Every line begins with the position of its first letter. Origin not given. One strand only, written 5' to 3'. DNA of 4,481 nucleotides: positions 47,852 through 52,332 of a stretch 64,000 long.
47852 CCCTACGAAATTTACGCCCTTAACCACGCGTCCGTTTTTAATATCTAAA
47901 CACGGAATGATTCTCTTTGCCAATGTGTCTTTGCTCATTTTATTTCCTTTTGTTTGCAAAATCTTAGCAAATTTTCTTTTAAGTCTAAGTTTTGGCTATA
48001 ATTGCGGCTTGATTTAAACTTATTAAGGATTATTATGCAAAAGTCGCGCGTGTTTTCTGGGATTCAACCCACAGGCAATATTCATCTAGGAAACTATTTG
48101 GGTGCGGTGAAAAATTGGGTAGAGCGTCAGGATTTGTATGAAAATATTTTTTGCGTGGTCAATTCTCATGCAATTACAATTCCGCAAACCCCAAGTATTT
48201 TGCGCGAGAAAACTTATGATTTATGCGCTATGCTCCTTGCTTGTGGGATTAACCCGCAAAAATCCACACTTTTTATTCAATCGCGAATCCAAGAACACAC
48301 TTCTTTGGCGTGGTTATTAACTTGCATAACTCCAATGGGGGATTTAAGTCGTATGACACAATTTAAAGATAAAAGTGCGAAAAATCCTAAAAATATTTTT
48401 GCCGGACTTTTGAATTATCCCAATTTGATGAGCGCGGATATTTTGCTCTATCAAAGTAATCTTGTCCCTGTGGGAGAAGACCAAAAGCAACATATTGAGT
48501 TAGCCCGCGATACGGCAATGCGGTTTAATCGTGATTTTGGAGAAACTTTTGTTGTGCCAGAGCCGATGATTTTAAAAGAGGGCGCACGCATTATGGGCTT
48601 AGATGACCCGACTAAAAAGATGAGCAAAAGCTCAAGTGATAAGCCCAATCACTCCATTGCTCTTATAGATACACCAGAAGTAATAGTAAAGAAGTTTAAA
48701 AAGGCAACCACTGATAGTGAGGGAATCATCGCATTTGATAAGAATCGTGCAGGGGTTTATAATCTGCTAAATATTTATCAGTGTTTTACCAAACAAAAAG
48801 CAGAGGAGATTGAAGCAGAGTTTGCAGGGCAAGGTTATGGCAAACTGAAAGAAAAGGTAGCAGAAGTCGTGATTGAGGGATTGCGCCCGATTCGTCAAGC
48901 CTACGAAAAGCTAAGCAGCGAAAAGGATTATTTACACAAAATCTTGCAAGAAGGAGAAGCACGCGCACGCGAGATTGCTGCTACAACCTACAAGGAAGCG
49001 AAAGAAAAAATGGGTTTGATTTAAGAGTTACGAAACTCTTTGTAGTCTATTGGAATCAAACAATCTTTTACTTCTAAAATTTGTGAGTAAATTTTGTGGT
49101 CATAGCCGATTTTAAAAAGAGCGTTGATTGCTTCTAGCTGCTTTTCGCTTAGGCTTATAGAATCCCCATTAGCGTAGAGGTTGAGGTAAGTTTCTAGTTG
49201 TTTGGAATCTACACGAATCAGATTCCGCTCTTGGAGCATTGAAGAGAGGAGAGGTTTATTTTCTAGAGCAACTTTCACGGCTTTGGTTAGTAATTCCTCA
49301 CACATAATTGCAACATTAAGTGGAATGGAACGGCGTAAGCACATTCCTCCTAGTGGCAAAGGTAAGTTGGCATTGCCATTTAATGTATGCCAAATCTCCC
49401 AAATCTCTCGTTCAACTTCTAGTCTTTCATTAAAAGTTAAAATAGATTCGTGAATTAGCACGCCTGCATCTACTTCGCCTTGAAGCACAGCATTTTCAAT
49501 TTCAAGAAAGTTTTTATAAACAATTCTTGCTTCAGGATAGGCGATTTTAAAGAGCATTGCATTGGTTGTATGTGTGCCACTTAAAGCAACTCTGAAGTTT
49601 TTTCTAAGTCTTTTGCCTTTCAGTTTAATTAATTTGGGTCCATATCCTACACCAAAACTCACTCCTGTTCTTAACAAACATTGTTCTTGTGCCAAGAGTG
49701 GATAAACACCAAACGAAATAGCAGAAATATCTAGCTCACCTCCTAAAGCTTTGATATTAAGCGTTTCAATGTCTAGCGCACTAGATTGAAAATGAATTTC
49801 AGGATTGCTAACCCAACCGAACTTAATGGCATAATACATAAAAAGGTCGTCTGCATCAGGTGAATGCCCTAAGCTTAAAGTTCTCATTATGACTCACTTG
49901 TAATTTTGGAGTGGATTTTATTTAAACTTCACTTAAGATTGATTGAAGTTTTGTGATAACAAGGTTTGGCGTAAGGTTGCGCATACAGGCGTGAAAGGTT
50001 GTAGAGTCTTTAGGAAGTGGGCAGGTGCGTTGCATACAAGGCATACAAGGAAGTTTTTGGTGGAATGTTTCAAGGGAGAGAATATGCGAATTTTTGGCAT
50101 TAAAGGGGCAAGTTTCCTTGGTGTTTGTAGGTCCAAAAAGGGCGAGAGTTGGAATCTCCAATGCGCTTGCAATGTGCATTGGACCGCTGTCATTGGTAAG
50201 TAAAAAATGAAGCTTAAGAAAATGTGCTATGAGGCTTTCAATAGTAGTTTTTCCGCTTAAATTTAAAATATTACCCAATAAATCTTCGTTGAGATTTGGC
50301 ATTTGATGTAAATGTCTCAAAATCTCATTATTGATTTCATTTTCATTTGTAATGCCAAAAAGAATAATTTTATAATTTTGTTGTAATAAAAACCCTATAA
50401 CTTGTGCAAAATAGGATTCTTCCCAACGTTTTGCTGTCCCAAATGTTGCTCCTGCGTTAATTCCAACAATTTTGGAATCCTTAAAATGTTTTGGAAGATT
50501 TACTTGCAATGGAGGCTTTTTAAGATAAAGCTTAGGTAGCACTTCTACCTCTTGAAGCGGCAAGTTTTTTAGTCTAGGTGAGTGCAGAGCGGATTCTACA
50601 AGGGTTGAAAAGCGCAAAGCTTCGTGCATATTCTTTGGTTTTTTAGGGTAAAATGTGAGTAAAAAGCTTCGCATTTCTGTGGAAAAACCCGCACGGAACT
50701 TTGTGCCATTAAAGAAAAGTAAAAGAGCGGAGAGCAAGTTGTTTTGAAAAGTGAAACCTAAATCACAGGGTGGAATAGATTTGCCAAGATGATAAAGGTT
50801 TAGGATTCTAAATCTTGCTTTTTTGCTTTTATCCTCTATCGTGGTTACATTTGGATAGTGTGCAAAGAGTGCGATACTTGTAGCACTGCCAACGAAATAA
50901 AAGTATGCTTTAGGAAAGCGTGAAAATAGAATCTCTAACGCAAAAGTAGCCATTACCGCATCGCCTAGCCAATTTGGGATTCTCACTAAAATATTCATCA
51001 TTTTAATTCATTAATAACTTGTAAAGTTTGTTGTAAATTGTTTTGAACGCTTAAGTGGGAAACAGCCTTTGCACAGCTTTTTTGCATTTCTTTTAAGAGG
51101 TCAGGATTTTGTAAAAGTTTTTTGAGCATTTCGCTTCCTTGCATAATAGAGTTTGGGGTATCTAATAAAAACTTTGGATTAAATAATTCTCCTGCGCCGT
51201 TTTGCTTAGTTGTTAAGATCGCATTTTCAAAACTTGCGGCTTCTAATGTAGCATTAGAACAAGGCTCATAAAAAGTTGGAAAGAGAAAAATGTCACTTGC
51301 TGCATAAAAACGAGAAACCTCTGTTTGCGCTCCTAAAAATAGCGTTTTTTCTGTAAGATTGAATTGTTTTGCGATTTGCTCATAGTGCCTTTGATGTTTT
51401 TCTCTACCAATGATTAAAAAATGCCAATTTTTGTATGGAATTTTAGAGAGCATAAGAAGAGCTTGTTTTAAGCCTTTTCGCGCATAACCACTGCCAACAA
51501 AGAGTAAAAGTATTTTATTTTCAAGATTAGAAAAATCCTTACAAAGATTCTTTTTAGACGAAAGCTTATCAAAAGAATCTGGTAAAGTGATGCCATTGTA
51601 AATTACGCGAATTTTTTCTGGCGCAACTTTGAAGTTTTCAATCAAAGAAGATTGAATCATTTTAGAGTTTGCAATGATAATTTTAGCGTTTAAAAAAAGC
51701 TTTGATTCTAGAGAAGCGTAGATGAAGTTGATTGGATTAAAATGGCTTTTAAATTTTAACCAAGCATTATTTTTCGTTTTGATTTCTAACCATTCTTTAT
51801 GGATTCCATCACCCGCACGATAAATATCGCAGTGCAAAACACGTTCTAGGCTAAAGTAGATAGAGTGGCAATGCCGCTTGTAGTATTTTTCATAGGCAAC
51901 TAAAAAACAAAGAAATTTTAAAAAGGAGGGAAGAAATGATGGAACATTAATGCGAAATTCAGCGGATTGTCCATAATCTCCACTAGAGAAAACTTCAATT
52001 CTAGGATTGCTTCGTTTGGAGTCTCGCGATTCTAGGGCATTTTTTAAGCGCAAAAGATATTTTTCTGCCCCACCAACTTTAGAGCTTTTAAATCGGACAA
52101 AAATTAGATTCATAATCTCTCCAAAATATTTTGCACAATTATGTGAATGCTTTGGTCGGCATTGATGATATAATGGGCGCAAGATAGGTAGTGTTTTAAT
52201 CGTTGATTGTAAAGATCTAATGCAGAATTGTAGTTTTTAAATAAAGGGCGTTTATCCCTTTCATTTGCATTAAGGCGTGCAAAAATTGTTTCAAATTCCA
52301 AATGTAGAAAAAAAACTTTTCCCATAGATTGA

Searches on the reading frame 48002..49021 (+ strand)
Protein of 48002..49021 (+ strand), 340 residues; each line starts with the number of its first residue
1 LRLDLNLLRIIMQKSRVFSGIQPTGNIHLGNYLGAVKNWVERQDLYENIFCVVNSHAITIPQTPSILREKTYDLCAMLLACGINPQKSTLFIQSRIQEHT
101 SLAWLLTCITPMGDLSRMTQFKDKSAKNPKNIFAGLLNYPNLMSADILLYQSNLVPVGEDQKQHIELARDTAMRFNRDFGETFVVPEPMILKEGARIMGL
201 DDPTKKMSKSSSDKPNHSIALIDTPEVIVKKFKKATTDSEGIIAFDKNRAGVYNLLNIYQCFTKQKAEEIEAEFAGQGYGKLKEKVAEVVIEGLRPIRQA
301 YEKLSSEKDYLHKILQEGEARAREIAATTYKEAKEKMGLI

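Call 82: search_protein_families(library=pfam, proteins=[window:48002-49021:+], max_evalue=0.0001)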
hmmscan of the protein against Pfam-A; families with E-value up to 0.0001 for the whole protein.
window:48002-49021:+ (340 aa): 1 family
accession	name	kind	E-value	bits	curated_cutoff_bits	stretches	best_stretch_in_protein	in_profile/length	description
PF00579.31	tRNA-synt_1b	-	5.2e-77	259.5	21.1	1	14-292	5-289/292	tRNA synthetases class I (W and Y)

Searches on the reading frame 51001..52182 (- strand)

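Call 82: search_protein_families(library=pfam, proteins=[window:51001-52182:-], max_evalue=0.0001)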
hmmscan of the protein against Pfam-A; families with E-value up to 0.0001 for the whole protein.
window:51001-52182:- (394 aa): 4 families
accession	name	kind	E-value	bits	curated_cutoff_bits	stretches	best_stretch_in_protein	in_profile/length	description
PF00534.26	Glycos_transf_1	-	2.7e-22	79.5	26.4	1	219-368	11-167/172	Glycosyl transferases group 1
PF13692.12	Glyco_trans_1_4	-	1.8e-16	61.1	27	1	225-340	3-124/142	Glycosyl transferases group 1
PF13439.12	Glyco_transf_4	-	3.1e-11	44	28.5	1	36-199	1-167/170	Glycosyltransferase Family 4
PF13524.12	Glyco_trans_1_2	-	8.8e-05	22.9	25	0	253-387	15-143/144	Glycosyl transferase-like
